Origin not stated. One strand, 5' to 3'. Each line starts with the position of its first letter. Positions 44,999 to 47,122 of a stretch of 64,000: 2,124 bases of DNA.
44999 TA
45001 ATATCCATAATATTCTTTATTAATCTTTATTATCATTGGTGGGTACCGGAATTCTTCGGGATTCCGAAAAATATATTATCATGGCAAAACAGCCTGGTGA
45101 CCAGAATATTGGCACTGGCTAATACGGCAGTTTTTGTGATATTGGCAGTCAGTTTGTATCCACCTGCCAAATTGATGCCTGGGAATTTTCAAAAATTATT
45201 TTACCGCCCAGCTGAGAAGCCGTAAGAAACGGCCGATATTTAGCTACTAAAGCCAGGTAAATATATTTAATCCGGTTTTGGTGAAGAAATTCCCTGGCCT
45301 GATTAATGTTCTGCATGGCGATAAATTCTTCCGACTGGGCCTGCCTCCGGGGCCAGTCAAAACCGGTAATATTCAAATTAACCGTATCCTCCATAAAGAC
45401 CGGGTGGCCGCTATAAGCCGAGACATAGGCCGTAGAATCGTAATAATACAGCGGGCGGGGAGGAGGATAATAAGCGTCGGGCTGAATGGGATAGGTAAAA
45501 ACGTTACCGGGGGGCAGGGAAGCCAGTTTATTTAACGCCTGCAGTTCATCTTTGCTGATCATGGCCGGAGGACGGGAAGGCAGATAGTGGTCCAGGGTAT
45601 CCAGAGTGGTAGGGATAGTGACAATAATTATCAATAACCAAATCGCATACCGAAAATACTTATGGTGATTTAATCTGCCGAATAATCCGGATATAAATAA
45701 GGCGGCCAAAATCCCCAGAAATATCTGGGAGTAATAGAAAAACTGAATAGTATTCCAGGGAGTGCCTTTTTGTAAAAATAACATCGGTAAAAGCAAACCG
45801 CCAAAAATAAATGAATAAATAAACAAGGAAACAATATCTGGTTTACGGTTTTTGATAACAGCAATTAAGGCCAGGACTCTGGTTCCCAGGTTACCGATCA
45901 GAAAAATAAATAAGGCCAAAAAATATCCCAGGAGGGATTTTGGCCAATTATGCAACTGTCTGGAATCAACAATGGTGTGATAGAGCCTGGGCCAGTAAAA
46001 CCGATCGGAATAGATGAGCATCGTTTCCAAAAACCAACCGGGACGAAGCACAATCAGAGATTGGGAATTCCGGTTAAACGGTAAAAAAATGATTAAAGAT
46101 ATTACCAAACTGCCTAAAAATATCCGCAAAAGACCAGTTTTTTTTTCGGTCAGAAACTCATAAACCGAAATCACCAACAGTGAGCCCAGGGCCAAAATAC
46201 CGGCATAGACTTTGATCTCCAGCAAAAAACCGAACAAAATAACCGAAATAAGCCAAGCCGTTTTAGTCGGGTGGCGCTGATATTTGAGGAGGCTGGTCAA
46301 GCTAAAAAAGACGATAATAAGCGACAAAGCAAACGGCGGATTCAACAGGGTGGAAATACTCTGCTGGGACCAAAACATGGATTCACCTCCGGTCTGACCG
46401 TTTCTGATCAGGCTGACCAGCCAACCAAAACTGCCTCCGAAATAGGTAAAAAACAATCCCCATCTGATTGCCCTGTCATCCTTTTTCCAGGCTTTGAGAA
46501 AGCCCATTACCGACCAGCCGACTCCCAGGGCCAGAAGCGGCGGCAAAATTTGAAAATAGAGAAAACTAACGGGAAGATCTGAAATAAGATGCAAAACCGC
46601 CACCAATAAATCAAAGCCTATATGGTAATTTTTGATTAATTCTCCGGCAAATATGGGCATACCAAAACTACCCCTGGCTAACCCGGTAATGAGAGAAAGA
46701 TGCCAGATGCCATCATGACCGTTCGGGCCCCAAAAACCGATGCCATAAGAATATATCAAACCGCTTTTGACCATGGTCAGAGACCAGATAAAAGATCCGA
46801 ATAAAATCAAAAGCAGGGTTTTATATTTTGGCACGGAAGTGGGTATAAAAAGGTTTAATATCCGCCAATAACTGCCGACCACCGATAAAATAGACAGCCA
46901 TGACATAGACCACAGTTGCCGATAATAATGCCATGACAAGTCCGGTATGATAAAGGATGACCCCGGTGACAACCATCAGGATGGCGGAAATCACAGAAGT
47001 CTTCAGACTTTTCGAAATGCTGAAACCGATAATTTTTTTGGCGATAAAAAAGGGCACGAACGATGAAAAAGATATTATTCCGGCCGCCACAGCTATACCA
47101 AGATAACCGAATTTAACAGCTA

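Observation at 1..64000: Unusually dense GT-C glycosyltransferase supercluster: about 24 polytopic GT-C-like paralogs in five or more families within 64 kb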

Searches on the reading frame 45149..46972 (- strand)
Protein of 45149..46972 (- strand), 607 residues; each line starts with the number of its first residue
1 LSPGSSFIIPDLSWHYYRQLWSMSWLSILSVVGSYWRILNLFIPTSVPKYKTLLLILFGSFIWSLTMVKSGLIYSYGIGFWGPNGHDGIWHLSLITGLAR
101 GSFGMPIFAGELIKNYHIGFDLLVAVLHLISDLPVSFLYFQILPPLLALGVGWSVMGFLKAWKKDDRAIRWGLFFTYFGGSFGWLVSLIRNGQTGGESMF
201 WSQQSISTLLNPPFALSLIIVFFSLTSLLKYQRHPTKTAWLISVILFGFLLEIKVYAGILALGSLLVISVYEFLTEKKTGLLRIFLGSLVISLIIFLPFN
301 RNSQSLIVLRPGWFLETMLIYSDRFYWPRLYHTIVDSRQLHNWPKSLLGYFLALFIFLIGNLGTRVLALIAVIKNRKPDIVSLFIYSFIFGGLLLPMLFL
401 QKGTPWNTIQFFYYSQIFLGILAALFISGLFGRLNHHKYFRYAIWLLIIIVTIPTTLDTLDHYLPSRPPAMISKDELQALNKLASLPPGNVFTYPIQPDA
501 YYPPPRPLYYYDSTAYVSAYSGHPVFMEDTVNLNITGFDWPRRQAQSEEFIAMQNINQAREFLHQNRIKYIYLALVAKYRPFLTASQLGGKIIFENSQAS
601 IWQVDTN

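Call 6: search_protein_families(library=pfam, max_evalue=0.01, proteins=[window:45149-46972:-])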
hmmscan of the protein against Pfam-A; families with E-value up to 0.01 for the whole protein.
window:45149-46972:- (607 aa): 1 family
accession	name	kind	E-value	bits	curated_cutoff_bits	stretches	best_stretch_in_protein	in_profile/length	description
PF20485.3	DUF6724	-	0.0028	17.9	27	1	268-295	4-31/64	Family of unknown function (DUF6724)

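Call 12: search_protein_families(library=ncbifam, max_evalue=0.01, proteins=[window:45149-46972:-])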
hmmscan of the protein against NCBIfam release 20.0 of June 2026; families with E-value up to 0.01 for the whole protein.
window:45149-46972:- (607 aa): 0 families

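Call 34: find_homologous_proteins(query=window:45149-46972:-, max_evalue=0.001)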
Query window:45149-46972:- (607 aa): 1650 proteins with E <= 0.001 among 8000 candidates; the best 120 are listed.
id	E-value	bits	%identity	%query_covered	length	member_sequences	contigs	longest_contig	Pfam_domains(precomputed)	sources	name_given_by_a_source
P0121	0.0e+0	1245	100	91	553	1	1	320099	-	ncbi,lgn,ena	-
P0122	2.3e-231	788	66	89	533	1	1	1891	-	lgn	-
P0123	2.5e-227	775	64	89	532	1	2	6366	-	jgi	jgi:hypothetical protein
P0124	2.0e-217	742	61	89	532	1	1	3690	-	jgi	jgi:hypothetical protein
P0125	6.7e-208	710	60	92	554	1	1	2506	-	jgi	jgi:hypothetical protein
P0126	3.3e-197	675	55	92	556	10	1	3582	-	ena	-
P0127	1.6e-194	666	57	93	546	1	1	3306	-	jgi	jgi:hypothetical protein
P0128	7.5e-192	657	53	92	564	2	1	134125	PF13231.13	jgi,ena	jgi:hypothetical protein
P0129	7.1e-190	651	56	90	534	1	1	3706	-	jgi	jgi:hypothetical protein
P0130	1.5e-186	640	53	92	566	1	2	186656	-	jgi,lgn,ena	jgi:hypothetical protein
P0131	1.9e-183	630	52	92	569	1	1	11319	-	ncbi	-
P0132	4.8e-183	628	52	91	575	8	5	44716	-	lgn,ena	-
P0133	3.0e-181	622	51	91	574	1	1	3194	-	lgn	-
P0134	2.0e-176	606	51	91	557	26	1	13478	-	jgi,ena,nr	nr:MAG: hypothetical protein A2V48_02570 [Candidatus Amesbacteria bacterium RBG_19FT_COMBO_48_16]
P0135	2.2e-176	606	49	93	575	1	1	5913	-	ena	-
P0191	4.0e-168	579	49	91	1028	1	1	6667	PF12979.14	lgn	-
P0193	4.8e-168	579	52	88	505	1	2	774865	-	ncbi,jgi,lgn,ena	-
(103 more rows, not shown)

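Call 37: search_protein_families(alignment_id=A6, library=pfam, max_evalue=0.1)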
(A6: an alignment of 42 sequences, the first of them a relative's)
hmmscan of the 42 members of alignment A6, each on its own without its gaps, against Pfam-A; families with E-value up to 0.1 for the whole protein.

A. member 1, P0121 (553 aa): 1 family
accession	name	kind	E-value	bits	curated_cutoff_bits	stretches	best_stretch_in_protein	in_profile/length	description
PF20485.3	DUF6724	-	0.0029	17.8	27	1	214-241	4-31/64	Family of unknown function (DUF6724)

B. families by the number of members that match (of 42 scanned): 8 families
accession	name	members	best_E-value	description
PF13231.12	PMT_2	4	1.1e-05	Dolichyl-phosphate-mannose-protein mannosyltransferase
PF15940.10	YjcB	1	0.00056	Family of unknown function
PF20485.3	DUF6724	1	0.0029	Family of unknown function (DUF6724)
PF10190.14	Tmemb_170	1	0.0052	Putative transmembrane protein 170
PF22696.2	Putative_PNPOx_2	1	0.045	Pyridoxamine 5'-phosphate oxidase-like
PF11654.13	NCE101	1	0.06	Non-classical export protein 1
PF11123.14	DNA_Packaging_2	1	0.091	DNA packaging protein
PF05038.18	Cytochrom_B558a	1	0.093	Cytochrome Cytochrome b558 alpha-subunit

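Call 38: search_solved_structures(query=A6, max_evalue=1)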
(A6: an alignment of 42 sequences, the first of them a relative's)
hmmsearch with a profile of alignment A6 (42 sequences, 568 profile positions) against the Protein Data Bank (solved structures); distinct sequences matched with E-value up to 1: 0.

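Call 39: find_related_loci(query=A6, collection=genome_contigs, flank=10000)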
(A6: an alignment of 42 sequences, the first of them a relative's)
Query A6 (553 aa) in genome_contigs; peptide patterns used: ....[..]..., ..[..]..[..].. (x = any residue, [..] = any of these).
275 stretches matched a pattern; 264 encode a relative of the query (tblastn E <= 1e-3); the best 80 are kept; 80 distinct loci.
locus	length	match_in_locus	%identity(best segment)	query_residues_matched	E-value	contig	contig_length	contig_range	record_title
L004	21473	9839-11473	55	1-553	0e+0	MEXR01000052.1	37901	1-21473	MAG: Candidatus Amesbacteria bacterium RIFOXYB1_FULL_44_23 rifoxyb1_full_scaffold_708, whole genome shotgun sequence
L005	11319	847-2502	52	1-553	0e+0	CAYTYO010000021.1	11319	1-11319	MAG TPA_asm: uncultured Gammaproteobacteria bacterium isolate SRP170004_co1_592 genome assembly, contig: NODE_9269_lengt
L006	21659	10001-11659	53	1-548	8e-179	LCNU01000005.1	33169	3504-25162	MAG: Candidatus Amesbacteria bacterium GW2011_GWC1_47_15 UX86_C0005, whole genome shotgun sequence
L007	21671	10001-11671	52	1-551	2e-175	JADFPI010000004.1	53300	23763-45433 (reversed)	MAG: Patescibacteria group bacterium isolate B72T1L10 B72T1L10_NODE492, whole genome shotgun sequence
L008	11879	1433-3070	51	1-549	1e-175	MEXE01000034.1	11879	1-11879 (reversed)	MAG: Candidatus Amesbacteria bacterium RBG_19FT_COMBO_48_16 rbg_19ft_combo_scaffold_3745, whole genome shotgun sequence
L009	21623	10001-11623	49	1-548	1e-174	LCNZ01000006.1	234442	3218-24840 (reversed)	MAG: Candidatus Amesbacteria bacterium GW2011_GWB1_47_19 UX91_C0006, whole genome shotgun sequence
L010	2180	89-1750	50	1-551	0e+0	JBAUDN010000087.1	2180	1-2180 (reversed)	MAG: Microgenomates group bacterium isolate MFD13099_ilm_asm_bin3 k127_352208, whole genome shotgun sequence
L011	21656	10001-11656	50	1-551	2e-172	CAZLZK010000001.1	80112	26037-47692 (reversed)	MAG TPA_asm: uncultured Gammaproteobacteria bacterium isolate SRP269290_co1_809 genome assembly, contig: NODE_289_length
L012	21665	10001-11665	50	1-551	2e-169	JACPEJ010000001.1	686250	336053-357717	MAG: Candidatus Blackburnbacteria bacterium isolate NC_groundwater_332_Ag_B-0.1um_41_18 GD18-4_B1_scaffold_152758, whole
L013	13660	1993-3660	49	1-552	3e-166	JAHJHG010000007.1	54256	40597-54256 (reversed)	MAG: Patescibacteria group bacterium isolate Modern_marine_planktonic.mb.16 Modern_marine_plan.mb.16_k141_695771, whole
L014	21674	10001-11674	48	1-553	2e-166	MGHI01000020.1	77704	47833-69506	MAG: Candidatus Woesebacteria bacterium RIFCSPLOWO2_01_FULL_39_61 rifcsplowo2_01_scaffold_229, whole genome shotgun sequ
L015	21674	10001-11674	49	4-550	6e-165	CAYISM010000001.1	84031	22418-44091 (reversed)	MAG TPA_asm: uncultured Gammaproteobacteria bacterium isolate ERP119705_co3_788 genome assembly, contig: NODE_170_length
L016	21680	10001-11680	49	1-553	6e-165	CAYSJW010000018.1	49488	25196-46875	MAG TPA_asm: uncultured Gammaproteobacteria bacterium isolate SRP231805_co4_34 genome assembly, contig: k141_283070, who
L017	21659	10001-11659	49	1-551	7e-163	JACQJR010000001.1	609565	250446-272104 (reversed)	MAG: Candidatus Microgenomates bacterium isolate NC_groundwater_1156_Ag_S-0.1um_40_307 S_p1_S3_coassembly_k141_153347, w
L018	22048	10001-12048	49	1-551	9e-163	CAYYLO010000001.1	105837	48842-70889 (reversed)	MAG TPA_asm: uncultured Gammaproteobacteria bacterium isolate binchicken_co144_799 genome assembly, contig: NODE_452_len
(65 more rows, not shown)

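Call 46: predict_structure(alignment_id=A6)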
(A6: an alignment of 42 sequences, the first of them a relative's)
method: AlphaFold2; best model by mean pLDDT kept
length: 553 residues; sequences in the alignment: 42
mean_pLDDT: 86.2   pTM: 0.88
mean pLDDT of the five models: 86.2, 85.6, 85.5, 84.8, 83.2
residues with pLDDT >= 90: 293; 70-90: 195; 50-70: 47; < 50: 18
segments of 3 or more residues with pLDDT < 50: 52-59, 476-484
pLDDT, mean of each block of 10 residues (from residue 1): 86 82 81 77 79 43 83 94 91 94 97 96 82 82 59 72 97 96 97 95 96 98 97 97 74 83 73 86 94 93 88 92 93 96 82 86 95 93 90 91 80 87 93 89 83 81 84 58 63 92 94 91 87 95 93 67
secondary structure, 60 per line:
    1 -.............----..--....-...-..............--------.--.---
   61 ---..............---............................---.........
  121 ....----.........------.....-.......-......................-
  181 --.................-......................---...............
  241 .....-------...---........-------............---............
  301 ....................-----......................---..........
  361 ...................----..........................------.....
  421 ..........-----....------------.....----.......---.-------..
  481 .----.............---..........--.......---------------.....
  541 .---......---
elements in order: H2-14 E23-26 H32-45 H64-77 H81-108 H112-124 H129-137 H144-148 H150-156 H158-179 H183-199 H201-222 H226-245 E253-255 H259-266 H274-285 H289-320 H326-344 E345-347 H351-379 H384-409 E416-419 H420-430 E436-439 H461-467 H486-498 H502-511 E514-520 E536-541 E545-550

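Call 65: find_encoding_contigs(protein=P0193, flank=10000, max_places=1)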
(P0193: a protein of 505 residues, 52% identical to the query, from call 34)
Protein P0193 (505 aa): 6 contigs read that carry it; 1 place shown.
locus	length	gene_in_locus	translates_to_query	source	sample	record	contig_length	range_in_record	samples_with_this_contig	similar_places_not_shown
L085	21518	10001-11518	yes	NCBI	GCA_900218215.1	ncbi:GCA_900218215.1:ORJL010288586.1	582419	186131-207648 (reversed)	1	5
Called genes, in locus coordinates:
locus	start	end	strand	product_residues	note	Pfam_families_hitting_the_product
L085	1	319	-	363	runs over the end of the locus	-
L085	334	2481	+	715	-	PF00535:Glycos_transf_2, PF10111:Glyco_tranf_2_2 (weak), PF13641:Glyco_tranf_2_3 (weak), PF13231:PMT_2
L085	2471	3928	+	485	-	PF13231:PMT_2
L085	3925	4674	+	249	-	PF00535:Glycos_transf_2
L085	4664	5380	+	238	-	PF00535:Glycos_transf_2, PF10111:Glyco_tranf_2_2, PF13641:Glyco_tranf_2_3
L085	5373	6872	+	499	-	PF02366:PMT (weak), PF13231:PMT_2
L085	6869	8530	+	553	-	PF10131:PTPS_related, PF13231:PMT_2 (weak)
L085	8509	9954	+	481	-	PF01943:Polysacc_synt, PF13440:Polysacc_synt_3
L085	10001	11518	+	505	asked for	-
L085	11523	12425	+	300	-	PF00535:Glycos_transf_2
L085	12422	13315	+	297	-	PF00535:Glycos_transf_2, PF13641:Glyco_tranf_2_3, PF13632:Glyco_trans_2_3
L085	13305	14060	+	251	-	PF00535:Glycos_transf_2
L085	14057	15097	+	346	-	PF13439:Glyco_transf_4 (weak), PF00534:Glycos_transf_1, PF13692:Glyco_trans_1_4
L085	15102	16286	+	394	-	PF09594:GT87 (weak)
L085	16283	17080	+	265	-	PF00535:Glycos_transf_2, PF13641:Glyco_tranf_2_3, PF13632:Glyco_trans_2_3 (weak)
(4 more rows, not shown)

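Call 78: search_protein_representatives(alignment_id=A6)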
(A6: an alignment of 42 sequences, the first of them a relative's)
Query: 42 sequences, 568 profile positions. Proteins with E-value up to 0.001 (for the whole library): 1598; up to 1e-10: 1321; up to 1e-30: 836. The best 150 are listed.
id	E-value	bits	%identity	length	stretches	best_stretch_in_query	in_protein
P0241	2.8e-266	901.1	-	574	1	7-567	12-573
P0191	7.1e-259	876.7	-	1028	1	5-568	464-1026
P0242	4.5e-240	814.6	-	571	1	7-567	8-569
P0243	9.5e-231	783.8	-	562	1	7-567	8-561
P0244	2.7e-216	736.1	-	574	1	7-567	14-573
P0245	1.6e-212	723.6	-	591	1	7-567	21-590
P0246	2.3e-209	713.2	-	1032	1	9-567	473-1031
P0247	1.1e-208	710.9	-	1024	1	7-567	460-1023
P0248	9.2e-203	691.4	-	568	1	7-567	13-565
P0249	4.6e-195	666.0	-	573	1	7-564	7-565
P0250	1.9e-192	657.4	-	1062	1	9-567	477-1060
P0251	4.6e-190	649.5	-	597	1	10-567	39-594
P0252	9.6e-189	645.2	-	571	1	7-567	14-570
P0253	2.7e-186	637.1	-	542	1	25-567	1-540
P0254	9.4e-183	625.4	-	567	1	9-567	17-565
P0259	8.9e-174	595.7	-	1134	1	6-567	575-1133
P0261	1.3e-169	582.0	-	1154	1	9-567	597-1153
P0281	4.1e-146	504.4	-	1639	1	10-567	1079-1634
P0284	1.1e-142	493.1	-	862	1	12-567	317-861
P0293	7.8e-134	463.9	-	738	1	10-567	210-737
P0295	8.4e-133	460.5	-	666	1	7-567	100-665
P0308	1.0e-127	443.7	-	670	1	11-568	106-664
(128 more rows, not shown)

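Call 79: search_protein_families(library=pfam, max_evalue=0.001, proteins=[P0191, P0246, P0250, P0259, P0261, P0281, P0284, P0293, P0295, P0308])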
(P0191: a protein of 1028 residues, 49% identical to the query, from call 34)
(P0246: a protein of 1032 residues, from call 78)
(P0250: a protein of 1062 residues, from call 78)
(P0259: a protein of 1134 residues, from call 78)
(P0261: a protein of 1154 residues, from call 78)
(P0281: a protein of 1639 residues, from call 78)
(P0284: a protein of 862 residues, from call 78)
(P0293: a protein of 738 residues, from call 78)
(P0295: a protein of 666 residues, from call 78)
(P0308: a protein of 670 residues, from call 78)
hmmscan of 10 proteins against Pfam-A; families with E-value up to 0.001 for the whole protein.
P0191 (1028 aa): 0 families

P0246 (1032 aa): 0 families

P0250 (1062 aa): 0 families

P0259 (1134 aa): 0 families

P0261 (1154 aa): 0 families

P0281 (1639 aa): 2 families
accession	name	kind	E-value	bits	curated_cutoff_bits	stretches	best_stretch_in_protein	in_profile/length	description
PF13440.11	Polysacc_synt_3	-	9.5e-55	186.3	23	1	50-333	2-283/293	Polysaccharide biosynthesis protein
PF01943.22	Polysacc_synt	-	3.6e-27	95.9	28.2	1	27-294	3-274/274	Polysaccharide biosynthesis protein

P0284 (862 aa): 0 families

P0293 (738 aa): 0 families

P0295 (666 aa): 0 families

P0308 (670 aa): 0 families
